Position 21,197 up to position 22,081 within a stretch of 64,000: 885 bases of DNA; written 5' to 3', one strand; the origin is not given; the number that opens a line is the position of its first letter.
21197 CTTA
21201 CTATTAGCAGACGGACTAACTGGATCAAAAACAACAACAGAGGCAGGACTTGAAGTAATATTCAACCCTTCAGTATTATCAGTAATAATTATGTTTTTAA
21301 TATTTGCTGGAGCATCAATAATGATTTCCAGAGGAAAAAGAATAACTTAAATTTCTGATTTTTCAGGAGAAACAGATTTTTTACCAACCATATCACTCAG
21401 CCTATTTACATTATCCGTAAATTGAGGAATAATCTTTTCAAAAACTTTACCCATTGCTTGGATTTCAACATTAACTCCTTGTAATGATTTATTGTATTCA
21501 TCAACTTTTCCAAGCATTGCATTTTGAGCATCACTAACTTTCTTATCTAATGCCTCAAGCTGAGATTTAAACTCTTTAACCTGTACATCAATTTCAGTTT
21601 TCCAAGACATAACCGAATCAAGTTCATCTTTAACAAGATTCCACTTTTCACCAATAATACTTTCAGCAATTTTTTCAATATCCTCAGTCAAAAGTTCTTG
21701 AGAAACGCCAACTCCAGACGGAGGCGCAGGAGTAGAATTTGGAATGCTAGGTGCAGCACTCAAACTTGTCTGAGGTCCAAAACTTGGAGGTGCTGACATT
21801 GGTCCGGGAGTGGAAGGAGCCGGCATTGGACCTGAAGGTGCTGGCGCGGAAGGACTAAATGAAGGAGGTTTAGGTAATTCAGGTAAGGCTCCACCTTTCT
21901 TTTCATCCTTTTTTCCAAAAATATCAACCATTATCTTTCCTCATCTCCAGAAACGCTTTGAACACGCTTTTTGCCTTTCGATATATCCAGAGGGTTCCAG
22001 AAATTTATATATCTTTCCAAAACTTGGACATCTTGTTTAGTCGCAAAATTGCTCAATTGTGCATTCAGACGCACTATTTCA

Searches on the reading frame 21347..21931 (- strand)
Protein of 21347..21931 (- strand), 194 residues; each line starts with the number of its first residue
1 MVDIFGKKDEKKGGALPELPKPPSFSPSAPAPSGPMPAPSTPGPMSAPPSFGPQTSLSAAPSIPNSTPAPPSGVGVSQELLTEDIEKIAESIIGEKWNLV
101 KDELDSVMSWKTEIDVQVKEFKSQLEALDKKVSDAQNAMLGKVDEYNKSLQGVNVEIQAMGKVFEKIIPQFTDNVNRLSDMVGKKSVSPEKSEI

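Call 4: search_protein_families(library=pfam, proteins=[window:21347-21931:-], max_evalue=1)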
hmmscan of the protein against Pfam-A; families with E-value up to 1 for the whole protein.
window:21347-21931:- (194 aa): 14 families
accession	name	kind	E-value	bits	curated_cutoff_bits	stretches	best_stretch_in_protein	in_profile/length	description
PF06810.17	Phage_scaffold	-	0.015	15.7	35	1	80-150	11-79/170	Phage capsid assembly scaffolding protein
PF07412.17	Geminin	-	0.022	14.9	22.2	1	75-181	77-185/197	Geminin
PF06009.19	Laminin_II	-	0.032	14.7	33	1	102-179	10-82/138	Laminin Domain II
PF04108.17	ATG17_like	-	0.033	14.1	43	1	84-157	113-178/355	Autophagy protein ATG17-like domain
PF05791.16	Bacillus_HBL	-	0.042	14.1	29.1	1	80-152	102-172/177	Bacillus haemolytic enterotoxin (HBL)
PF04011.17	LemA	-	0.046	14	26.2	1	117-161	82-126/149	LemA family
PF23219.2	LAMB1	-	0.052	13.7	26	1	82-137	84-139/155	LAMB1-4 helical domain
PF22219.1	DUF3829_2nd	-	0.082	13.4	27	1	112-173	32-89/104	DUF3829-like, C-terminal domain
PF00407.25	Bet_v_1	-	0.1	13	22.4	1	100-151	44-99/151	Pathogenesis-related protein Bet v 1 family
PF10475.15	Vps54_N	-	0.12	12.2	27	1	86-166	2-92/291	Vacuolar-sorting protein 54, of GARP complex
PF05531.17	NPV_P10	-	0.14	13.1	29.8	1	113-165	8-66/75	Nucleopolyhedrovirus P10 protein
PF14362.11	DUF4407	-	0.18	11.5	31.3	1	107-167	131-189/297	Domain of unknown function (DUF4407)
PF07361.16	Cytochrom_B562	-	0.19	12.8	30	1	117-160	21-71/102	Cytochrome b562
PF06103.16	DUF948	-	0.2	12.3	37.2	1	115-179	25-88/89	Bacterial protein of unknown function (DUF948)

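Call 27: search_protein_families(library=ncbifam, proteins=[window:21347-21931:-], max_evalue=0.1)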
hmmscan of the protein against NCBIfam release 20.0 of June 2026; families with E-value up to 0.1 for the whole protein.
window:21347-21931:- (194 aa): 2 families
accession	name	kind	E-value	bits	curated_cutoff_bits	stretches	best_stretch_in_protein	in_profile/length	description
TIGR02169.1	SMC_prok_A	equivalog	0.012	13.3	729.4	1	96-187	905-998/1165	chromosome segregation protein SMC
NF046087.1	T3SS_scaff_SemD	subfamily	0.029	13.9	160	1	26-134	97-189/395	SemD/SinC family type III secretion system effector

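Call 29: find_homologous_proteins(query=window:21347-21931:-, max_evalue=0.001)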
Query window:21347-21931:- (194 aa): 54 proteins with E <= 0.001 among 585 candidates.
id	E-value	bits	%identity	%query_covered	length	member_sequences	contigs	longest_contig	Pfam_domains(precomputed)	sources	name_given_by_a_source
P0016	1.2e-114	399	98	100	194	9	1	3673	-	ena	-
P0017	5.3e-102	358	90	93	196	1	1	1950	-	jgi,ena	-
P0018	5.0e-96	338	89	97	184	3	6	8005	-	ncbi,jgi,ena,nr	ncbi:MAG: hypothetical protein QF460_02400 [Candidatus Nanoarchaeia archaeon]|jgi:type I site-specif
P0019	1.2e-92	327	85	97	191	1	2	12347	-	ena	-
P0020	4.2e-83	296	78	97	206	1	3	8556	-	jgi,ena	-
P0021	1.6e-82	294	78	97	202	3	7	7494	-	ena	-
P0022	2.6e-82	293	77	97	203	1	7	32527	-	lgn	-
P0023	3.7e-82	293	77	100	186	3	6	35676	-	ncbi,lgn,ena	-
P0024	1.7e-81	291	74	97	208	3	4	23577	-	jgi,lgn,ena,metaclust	metaclust:\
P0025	3.8e-81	290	74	97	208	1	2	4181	-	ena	-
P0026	1.2e-80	288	72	97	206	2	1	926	-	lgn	-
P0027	1.8e-80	287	77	100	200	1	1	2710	-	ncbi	-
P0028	3.2e-80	287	76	97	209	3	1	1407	-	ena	-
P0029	3.9e-80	286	76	100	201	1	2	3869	-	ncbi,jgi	jgi:hypothetical protein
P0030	1.3e-79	285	73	97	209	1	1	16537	-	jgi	jgi:hypothetical protein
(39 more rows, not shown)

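Call 32: search_solved_structures(query=A2, max_evalue=10)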
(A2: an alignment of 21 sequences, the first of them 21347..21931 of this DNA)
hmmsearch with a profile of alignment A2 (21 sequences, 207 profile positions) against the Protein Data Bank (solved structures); distinct sequences matched with E-value up to 10: 83 (the best 60 are shown).
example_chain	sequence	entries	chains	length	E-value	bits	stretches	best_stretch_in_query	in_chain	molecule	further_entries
9cuy_c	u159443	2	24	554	0.00027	24.5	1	108-191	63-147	Short tail fiber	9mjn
4b2q_U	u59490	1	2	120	0.031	17.8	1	120-173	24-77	ATP SYNTHASE SUBUNIT D, MITOCHONDRIAL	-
5ara_U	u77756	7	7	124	0.031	17.8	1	120-173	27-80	ATP SYNTHASE SUBUNIT D, MITOCHONDRIAL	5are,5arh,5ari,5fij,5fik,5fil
2cly_B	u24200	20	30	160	0.043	17.3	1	120-173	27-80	ATP SYNTHASE D CHAIN, MITOCHONDRIAL | ATP synthase subunit d, mitochondrial | ATP synthase peripheral stalk subunit d, mitochondrial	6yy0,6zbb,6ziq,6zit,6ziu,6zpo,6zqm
9vpb_Ad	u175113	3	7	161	0.044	17.2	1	120-173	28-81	ATP synthase peripheral stalk subunit d, mitochondrial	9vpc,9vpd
4ydh_A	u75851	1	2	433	0.051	17.1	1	125-181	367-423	Formin-like protein 1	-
7rro_D0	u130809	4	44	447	0.074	16.5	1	86-153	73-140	Tektin-4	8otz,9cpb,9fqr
8qox_B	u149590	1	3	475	0.076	16.5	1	106-154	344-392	Conserved membrane protein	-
1vmg_A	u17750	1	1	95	0.087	16.3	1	76-130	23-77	Hypothetical protein SSO3215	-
6cfe_A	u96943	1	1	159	0.14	15.6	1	102-195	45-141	Mutant of Apolipoprotein E3 (APO-E3)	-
6hk9_A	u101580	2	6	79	0.16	15.4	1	156-186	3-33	Testis-expressed protein 12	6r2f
8bd7_L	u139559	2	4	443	0.18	15.3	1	104-168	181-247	Clusterin-associated protein 1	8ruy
8snb_8J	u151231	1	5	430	0.2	15.1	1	89-155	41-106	Tektin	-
4jtv_B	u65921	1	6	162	0.22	15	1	107-150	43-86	Hemagglutinin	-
4ju0_B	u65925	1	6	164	0.22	14.9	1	107-150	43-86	Hemagglutinin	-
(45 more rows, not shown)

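Call 37: find_related_loci(query=A2, collection=metagenome_contigs, flank=10000)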
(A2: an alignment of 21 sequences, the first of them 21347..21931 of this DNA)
Query A2 (194 aa) in metagenome_contigs; peptide patterns used: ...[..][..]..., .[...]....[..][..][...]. (x = any residue, [..] = any of these).
176 stretches matched a pattern; 63 encode a relative of the query (tblastn E <= 1e-3); 63 distinct loci.
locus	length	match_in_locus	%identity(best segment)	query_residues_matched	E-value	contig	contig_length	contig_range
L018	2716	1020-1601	100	1-194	9e-130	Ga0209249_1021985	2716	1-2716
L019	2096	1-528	89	4-188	8e-97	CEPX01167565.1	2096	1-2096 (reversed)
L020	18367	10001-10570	77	1-188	6e-86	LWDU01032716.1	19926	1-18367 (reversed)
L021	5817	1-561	78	4-188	3e-86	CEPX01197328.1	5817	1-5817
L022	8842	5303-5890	74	1-188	1e-84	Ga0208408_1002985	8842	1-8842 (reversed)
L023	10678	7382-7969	76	1-188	2e-84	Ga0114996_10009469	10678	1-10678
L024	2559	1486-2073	73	1-188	1e-82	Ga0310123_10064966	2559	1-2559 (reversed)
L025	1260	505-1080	74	1-188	2e-86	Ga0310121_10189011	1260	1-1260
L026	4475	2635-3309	52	4-191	3e-56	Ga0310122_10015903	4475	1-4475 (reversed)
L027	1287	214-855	50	4-191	7e-59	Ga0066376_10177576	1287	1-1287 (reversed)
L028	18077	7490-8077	54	4-191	4e-55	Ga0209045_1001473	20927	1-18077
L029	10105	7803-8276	58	23-191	1e-52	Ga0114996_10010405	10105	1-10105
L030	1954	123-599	58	28-191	2e-52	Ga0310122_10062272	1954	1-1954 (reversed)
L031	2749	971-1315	73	77-191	3e-51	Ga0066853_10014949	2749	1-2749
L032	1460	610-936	74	74-182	1e-52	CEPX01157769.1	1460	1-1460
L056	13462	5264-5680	50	40-184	1e-39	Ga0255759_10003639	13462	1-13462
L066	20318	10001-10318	39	78-183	3e-22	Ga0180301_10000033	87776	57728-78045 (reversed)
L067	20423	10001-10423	30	18-180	7e-22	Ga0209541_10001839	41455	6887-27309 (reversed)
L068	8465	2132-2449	36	68-179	8e-21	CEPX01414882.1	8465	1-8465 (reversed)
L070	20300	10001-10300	39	80-179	3e-20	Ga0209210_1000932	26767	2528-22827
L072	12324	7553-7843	31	83-179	1e-19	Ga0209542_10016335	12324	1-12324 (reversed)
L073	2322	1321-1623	33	86-186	6e-19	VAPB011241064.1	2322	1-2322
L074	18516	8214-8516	35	86-186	1e-18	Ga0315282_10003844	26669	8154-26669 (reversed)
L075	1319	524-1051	32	19-182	9e-19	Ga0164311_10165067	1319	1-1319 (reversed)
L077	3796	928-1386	26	36-184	2e-16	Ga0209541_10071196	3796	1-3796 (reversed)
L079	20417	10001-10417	29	27-178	7e-15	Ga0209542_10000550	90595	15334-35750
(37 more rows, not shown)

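Call 40: search_protein_families(library=pfam, proteins=[L067:9806-10453:+, L075:311-1078:+, L077:727-1410:+, L066:9692-10348:+, L072:7235-7876:+], max_evalue=0.1)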
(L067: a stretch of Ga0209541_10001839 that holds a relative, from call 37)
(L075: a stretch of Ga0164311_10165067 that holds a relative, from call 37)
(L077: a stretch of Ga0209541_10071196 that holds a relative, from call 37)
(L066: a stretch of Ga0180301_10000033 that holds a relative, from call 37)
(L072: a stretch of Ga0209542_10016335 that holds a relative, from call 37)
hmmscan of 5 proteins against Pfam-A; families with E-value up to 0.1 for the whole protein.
L067:9806-10453:+ (215 aa): 7 families
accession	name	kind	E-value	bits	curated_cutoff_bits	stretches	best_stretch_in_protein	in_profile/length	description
PF06103.16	DUF948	-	0.0023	18.5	37.2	1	139-205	23-88/89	Bacterial protein of unknown function (DUF948)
PF07889.17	DUF1664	-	0.028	14.9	34.6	0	111-164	50-109/124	Protein of unknown function (DUF1664)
PF23129.1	DotZ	-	0.036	14.1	27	1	139-213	202-277/293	DotZ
PF18489.6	Alpha_Helical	-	0.042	14.5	32.4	1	99-148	63-111/127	Alpha helical domain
PF09969.14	DUF2203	-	0.066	14.3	24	0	125-193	10-79/122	Uncharacterized conserved protein (DUF2203)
PF25194.1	DPC3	-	0.08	13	27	0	113-179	93-158/196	Diatom pyrenoid component 3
PF13907.11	CHD1-like_C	-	0.089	13.7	28.3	0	144-203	8-68/96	Chromodomain-helicase-DNA-binding protein 1-like, C-terminal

L075:311-1078:+ (255 aa): 9 families
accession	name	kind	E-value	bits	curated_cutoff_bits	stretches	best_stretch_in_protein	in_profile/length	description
PF06009.19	Laminin_II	-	0.00079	19.9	33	1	176-246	12-84/138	Laminin Domain II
PF15460.11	SAS4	-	0.012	16.1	24.4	1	147-201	34-90/99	Something about silencing, SAS, complex subunit 4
PF10392.15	COG5_N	-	0.015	16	31.2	0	155-214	50-105/132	Conserved oligomeric Golgi complex subunit 5, N-terminal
PF04108.17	ATG17_like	-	0.041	13.8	43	1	168-250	4-86/355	Autophagy protein ATG17-like domain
PF24270.1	HTH_Cmi2_C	-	0.063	14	27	0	195-238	71-114/125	Cmi2, C-terminal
PF02785.25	Biotin_carb_C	-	0.069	13.7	32.4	0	162-226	10-76/108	Biotin carboxylase C-terminal domain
PF16535.10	T3SSipB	-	0.08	13.7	31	1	172-230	27-84/155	Type III cell invasion protein SipB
PF18255.9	SAM_DprA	-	0.092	13.2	26.2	0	9-28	5-24/62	DNA processing protein A sterile alpha motif domain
PF15397.11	DUF4618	-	0.096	12.5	34.9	0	204-252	53-102/258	Domain of unknown function (DUF4618)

L077:727-1410:+ (227 aa): 9 families
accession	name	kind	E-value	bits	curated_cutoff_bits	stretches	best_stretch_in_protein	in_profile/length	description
PF06009.19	Laminin_II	-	0.00033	21.1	33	1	149-217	14-84/138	Laminin Domain II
PF05218.19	DUF713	-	0.0031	17.8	24.5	1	148-220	31-107/185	Protein of unknown function (DUF713)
PF02646.22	RmuC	-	0.0056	16.3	26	0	170-226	233-289/291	RmuC family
PF15294.11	Leu_zip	-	0.013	15.5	28.2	1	83-181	151-248/275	Leucine zipper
PF06248.19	Zw10_N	-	0.017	16.2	26.3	0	181-226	32-78/93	Centromere/kinetochore Zw10 N-terminal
PF05531.17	NPV_P10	-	0.056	14.4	29.8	0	150-209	9-67/75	Nucleopolyhedrovirus P10 protein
PF05791.16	Bacillus_HBL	-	0.062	13.6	29.1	0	145-223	61-137/177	Bacillus haemolytic enterotoxin (HBL)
PF17594.7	GP57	-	0.064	13.5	27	0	148-205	8-67/75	Phage Tail fiber assembly helper gene product 57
PF06320.18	GCN5L1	-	0.065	13.9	23.9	0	135-166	82-113/114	GCN5-like protein 1 (GCN5L1)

L066:9692-10348:+ (218 aa): 6 families
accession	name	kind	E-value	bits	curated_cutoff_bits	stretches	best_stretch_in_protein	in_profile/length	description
PF03981.17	Ubiq_cyt_C_chap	-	0.002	18.7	21.5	1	138-215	47-122/140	Ubiquinol-cytochrome C chaperone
PF02097.20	Filo_VP35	-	0.0062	16.2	27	1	120-180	78-148/342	Filoviridae VP35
PF20667.3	Sec10_N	-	0.02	15.4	27.4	0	114-163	35-84/118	Exocyst complex component Sec10, N-terminal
PF14932.11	HAUS-augmin3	-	0.028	14.4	29.4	1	107-206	66-161/260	HAUS augmin-like complex subunit 3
PF04513.17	Baculo_PEP_C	-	0.05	14.1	38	1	139-208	35-102/140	Baculovirus polyhedron envelope protein, PEP, C terminus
PF09278.17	MerR-DNA-bind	-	0.055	14.5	25.4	0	112-163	18-64/65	MerR, DNA binding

L072:7235-7876:+ (213 aa): 14 families
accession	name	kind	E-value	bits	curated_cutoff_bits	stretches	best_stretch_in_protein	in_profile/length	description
PF10046.14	BLOC1_2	-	0.00031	21.5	33.4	1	113-190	7-83/96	Biogenesis of lysosome-related organelles complex-1 subunit 2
PF15294.11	Leu_zip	-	0.002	18.1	28.2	1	122-211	129-219/275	Leucine zipper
PF04129.18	Vps52_CC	-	0.0065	16.6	26.5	1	109-170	82-141/173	Vps52/Sac2 family, coiled-coil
PF01519.22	DUF16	-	0.016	16.1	40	1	131-211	25-101/104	Protein of unknown function DUF16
PF06419.17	COG6_N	-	0.016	15.7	27.4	0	117-161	38-82/114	Conserved oligomeric complex COG6, N-terminal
PF09763.15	Sec3_CC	-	0.031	14.6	27.1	0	117-156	26-65/133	Exocyst complex component Sec3, coiled-coil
PF18579.7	Raf1_HTH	-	0.036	14.2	27.3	0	45-63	21-39/61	Rubisco accumulation factor 1 helix turn helix domain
PF03961.19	FapA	-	0.038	14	31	1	98-204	150-258/272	Flagellar Assembly Protein A beta solenoid domain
PF08581.15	Tup_N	-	0.046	14.5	28.7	1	110-182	3-74/77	Tup N-terminal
PF06009.19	Laminin_II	-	0.048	14.1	33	0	120-205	4-84/138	Laminin Domain II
PF19745.5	FUT8_N_cat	-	0.051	12.8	27.6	1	85-195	92-200/499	Alpha-(1,6)-fucosyltransferase N- and catalytic domains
PF24625.1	DUF7626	-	0.067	13.4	27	0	32-54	8-30/55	Domain of unknown function (DUF7626)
PF20379.3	DUF6674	-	0.08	13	28.5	0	105-202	1-78/251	Family of unknown function (DUF6674)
PF01086.22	Clathrin_lg_ch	-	0.095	13.1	22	0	93-157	62-135/222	Clathrin light chain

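Call 49: predict_structure(alignment_id=A3)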
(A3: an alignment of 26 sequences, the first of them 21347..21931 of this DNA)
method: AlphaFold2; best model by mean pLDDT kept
length: 194 residues; sequences in the alignment: 26
mean_pLDDT: 68.9   pTM: 0.31
mean pLDDT of the five models: 68.9, 68.5, 66.8, 66.3, 65.1
residues with pLDDT >= 90: 72; 70-90: 31; 50-70: 23; < 50: 68
segments of 3 or more residues with pLDDT < 50: 1-3, 6-16, 27-73, 188-194
pLDDT, mean of each block of 10 residues (from residue 1): 43 50 53 36 39 38 39 51 78 88 95 96 96 94 91 90 91 89 62 43
secondary structure, 60 per line:
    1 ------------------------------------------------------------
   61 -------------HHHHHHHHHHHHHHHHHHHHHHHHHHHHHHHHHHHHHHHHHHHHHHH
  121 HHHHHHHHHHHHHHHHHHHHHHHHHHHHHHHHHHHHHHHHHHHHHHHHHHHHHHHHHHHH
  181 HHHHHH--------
elements in order: H74-186

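Call 62: search_protein_families(library=pfam, proteins=[L070:9024-9482:+, L074:7461-7913:+, L073:535-1017:+, L079:9454-9822:+, L068:1687-2037:+, L075:88-336:+, L056:4818-5132:+], max_evalue=0.05)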
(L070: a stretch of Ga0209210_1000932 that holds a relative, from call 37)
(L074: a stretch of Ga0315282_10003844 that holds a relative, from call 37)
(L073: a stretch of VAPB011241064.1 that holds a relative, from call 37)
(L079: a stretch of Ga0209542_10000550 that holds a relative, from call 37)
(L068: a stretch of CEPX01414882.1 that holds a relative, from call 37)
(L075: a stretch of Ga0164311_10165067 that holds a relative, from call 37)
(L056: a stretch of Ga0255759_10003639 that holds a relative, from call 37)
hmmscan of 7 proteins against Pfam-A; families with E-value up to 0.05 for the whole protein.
L070:9024-9482:+ (152 aa): 7 families
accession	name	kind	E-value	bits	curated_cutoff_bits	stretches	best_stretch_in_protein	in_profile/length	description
PF16331.10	TolA_bind_tri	-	0.00025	21.5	30.1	1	70-103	25-58/76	TolA binding protein trimerisation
PF07889.17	DUF1664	-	0.0017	18.8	34.6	1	48-106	62-123/124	Protein of unknown function (DUF1664)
PF06419.17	COG6_N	-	0.0023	18.5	27.4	1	58-102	21-65/114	Conserved oligomeric complex COG6, N-terminal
PF23762.1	SHCBP_N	-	0.0068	16.6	27.1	1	37-119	146-223/229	SHCBP N-terminal domain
PF19111.5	DUF5798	-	0.011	16.3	27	0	70-102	22-54/89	Family of unknown function (DUF5798)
PF25481.1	Nucleoprot-TPR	-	0.048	14.2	27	0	44-103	14-73/80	Nucleoprotein TPR-like domain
PF05377.16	FlaC_arch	-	0.049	14.5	27.8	0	70-103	7-40/55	Flagella accessory protein C (FlaC)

L074:7461-7913:+ (150 aa): 2 families
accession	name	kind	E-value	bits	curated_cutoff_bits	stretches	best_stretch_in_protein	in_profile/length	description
PF13874.11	Nup54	-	0.028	14.9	30.5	1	31-126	22-113/140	Nucleoporin complex subunit 54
PF04048.20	Sec8_N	-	0.05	14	26.8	0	68-113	70-115/142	Exocyst complex component Sec8 N-terminal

L073:535-1017:+ (160 aa): 5 families
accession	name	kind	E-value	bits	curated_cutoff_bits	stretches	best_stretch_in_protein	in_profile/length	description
PF17279.8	DUF5344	-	0.0056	17.6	27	0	89-131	5-48/87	Family of unknown function (DUF5344)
PF04048.20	Sec8_N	-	0.011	16.1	26.8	1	73-119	69-115/142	Exocyst complex component Sec8 N-terminal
PF06780.16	Erp_C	-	0.016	15.7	24.3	1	46-123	60-134/140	Erp protein C-terminus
PF07035.17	RMC1_C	-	0.018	14.9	26.9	1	43-156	25-131/248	Regulator of MON1-CCZ1 complex, C-terminal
PF09177.16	STX6_10_61_N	-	0.043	14.8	29.4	0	37-103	34-99/99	Syntaxin 6/10/61, N-terminal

L079:9454-9822:+ (122 aa): 7 families
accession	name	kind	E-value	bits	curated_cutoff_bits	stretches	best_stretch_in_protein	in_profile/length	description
PF08656.15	DASH_Dad3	-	0.0022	18.4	23.1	0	15-32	38-55/76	DASH complex subunit Dad3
PF08741.15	YwhD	-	0.0064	16.6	25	1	21-84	83-149/162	YwhD family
PF25034.1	Spectrin_SYNE1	-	0.0094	16.1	35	1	40-98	60-116/188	Nesprin-1, spectrin repeats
PF06419.17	COG6_N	-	0.011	16.3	27.4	1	31-80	20-69/114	Conserved oligomeric complex COG6, N-terminal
PF07209.17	DUF1415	-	0.012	15.8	26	1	6-66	38-98/171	Protein of unknown function (DUF1415)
PF08647.16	BRE1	-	0.025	15.1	27.9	0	4-85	9-81/95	BRE1 E3 ubiquitin ligase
PF19191.5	HEF_HK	-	0.037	14.9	24.1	0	58-104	15-62/67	HEF_HK domain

L068:1687-2037:+ (116 aa): 7 families
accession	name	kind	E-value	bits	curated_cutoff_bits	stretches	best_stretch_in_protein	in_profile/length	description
PF20994.3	CENPU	-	0.0024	18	27.8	1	40-76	92-128/200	CENPU protein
PF13851.11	GAS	-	0.0061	16.4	32.3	1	10-85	56-130/200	Growth-arrest specific micro-tubule binding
PF11083.13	Relaxase_C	-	0.011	16.4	30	1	29-79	67-118/125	C-terminal helical hairpin domain from relaxase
PF16471.10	JIP_LZII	-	0.012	16.3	30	1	32-77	25-70/71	JNK-interacting protein leucine zipper II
PF08286.16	Spc24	-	0.017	15.8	25.3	1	31-94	2-63/109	Spc24 subunit of Ndc80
PF00769.24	ERM_C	-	0.037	14.9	23.4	0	30-76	3-47/77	Ezrin/radixin/moesin family C terminal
PF08287.16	DASH_Spc19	-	0.048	14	26.3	0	7-38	59-90/155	Spc19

L075:88-336:+ (82 aa): 0 families

L056:4818-5132:+ (104 aa): 8 families
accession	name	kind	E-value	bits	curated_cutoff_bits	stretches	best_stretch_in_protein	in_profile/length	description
PF09763.15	Sec3_CC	-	0.00028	21.2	27.1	1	7-42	38-73/133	Exocyst complex component Sec3, coiled-coil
PF19111.5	DUF5798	-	0.0014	19.2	27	0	50-90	29-69/89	Family of unknown function (DUF5798)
PF13166.12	AAA_13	-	0.0021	17.2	36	1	17-88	320-393/713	AAA domain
PF08702.15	Fib_alpha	-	0.0028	18.3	29.9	1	6-75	30-99/143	Fibrinogen alpha/beta chain family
PF06419.17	COG6_N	-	0.0033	18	27.4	1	7-77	29-95/114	Conserved oligomeric complex COG6, N-terminal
PF21662.3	WipA_N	-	0.013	16.5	27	1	7-77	35-102/105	WipA, alpha-helical hairpin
PF04513.17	Baculo_PEP_C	-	0.024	15.1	38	1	13-85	25-99/140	Baculovirus polyhedron envelope protein, PEP, C terminus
PF09969.14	DUF2203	-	0.047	14.8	24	0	9-88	11-91/122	Uncharacterized conserved protein (DUF2203)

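Call 71: search_protein_representatives(alignment_id=A3)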
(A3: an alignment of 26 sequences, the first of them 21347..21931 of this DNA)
Query: 26 sequences, 194 profile positions. Proteins with E-value up to 0.001 (for the whole library): 1435; up to 1e-10: 688; up to 1e-30: 30. The best 150 are listed.
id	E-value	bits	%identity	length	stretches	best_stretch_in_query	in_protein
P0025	5.4e-77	274.8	-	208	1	1-192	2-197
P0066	3.8e-76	272.1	-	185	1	1-189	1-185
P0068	4.4e-60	219.7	-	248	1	2-194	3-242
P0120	7.2e-60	219.0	-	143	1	54-188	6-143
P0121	4.6e-48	180.5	-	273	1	13-188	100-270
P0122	5.2e-48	180.3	-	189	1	1-189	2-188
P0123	7.7e-48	179.7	-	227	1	17-190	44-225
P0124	4.5e-45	170.7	-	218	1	1-189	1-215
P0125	5.5e-45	170.4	-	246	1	4-189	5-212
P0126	1.4e-41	159.3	-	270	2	16-190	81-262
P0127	1.5e-39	152.7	-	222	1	3-191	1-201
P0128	4.2e-39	151.2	-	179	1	103-188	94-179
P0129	1.9e-38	149.1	-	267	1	15-189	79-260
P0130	3.5e-37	145.0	-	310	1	20-194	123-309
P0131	6.5e-37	144.1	-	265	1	20-190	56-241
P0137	6.8e-32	127.7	-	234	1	12-193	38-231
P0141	1.5e-31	126.5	-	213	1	23-193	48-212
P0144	3.3e-31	125.5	-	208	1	1-193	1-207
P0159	3.0e-28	115.8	-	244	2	17-192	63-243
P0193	6.5e-26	108.2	-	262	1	1-185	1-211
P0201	1.1e-25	107.5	-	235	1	23-189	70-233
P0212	3.9e-25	105.7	-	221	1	22-190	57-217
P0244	3.3e-24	102.6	-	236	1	1-186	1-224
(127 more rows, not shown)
